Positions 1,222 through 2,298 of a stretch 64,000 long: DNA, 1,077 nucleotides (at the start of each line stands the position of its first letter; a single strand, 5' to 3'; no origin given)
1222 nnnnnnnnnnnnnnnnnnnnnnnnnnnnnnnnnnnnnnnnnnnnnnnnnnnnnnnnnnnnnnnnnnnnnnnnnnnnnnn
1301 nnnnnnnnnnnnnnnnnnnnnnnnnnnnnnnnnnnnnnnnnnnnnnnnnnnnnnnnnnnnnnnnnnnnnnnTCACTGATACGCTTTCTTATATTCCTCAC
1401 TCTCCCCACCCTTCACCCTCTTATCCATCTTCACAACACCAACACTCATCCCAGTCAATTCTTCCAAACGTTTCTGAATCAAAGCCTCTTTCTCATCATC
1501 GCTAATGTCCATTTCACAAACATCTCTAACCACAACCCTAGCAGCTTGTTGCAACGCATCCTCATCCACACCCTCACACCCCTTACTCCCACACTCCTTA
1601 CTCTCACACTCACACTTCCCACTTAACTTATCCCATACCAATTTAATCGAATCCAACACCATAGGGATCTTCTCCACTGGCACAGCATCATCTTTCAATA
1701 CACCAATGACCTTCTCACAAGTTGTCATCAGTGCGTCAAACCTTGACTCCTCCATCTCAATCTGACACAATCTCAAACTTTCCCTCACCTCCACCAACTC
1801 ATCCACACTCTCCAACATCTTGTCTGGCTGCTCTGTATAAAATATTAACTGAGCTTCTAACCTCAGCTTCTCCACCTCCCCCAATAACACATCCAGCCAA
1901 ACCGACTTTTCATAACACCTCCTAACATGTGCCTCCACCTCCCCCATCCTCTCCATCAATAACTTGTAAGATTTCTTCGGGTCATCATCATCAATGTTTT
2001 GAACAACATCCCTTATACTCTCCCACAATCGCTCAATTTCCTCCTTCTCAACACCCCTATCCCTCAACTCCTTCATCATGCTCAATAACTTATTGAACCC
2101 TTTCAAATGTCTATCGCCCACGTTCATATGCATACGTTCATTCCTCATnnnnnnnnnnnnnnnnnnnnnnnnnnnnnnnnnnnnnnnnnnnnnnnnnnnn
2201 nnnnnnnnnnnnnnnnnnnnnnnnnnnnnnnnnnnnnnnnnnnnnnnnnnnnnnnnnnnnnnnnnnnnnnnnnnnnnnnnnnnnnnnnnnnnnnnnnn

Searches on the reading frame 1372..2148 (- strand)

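Call 12: search_protein_families(library=pfam, proteins=[window:1372-2148:-], max_evalue=0.01)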
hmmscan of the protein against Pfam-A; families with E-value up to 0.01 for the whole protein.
window:1372-2148:- (258 aa): 1 family
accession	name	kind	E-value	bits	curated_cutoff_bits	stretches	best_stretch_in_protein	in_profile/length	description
PF04065.20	Not3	-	0.0063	16.4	25.8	0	12-59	173-220/231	Not1 N-terminal domain, CCR4-Not complex component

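Call 92: search_protein_families(library=phrogs, proteins=[window:1372-2148:-], max_evalue=0.01)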
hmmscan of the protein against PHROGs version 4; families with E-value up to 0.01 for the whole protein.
window:1372-2148:- (258 aa): 0 families
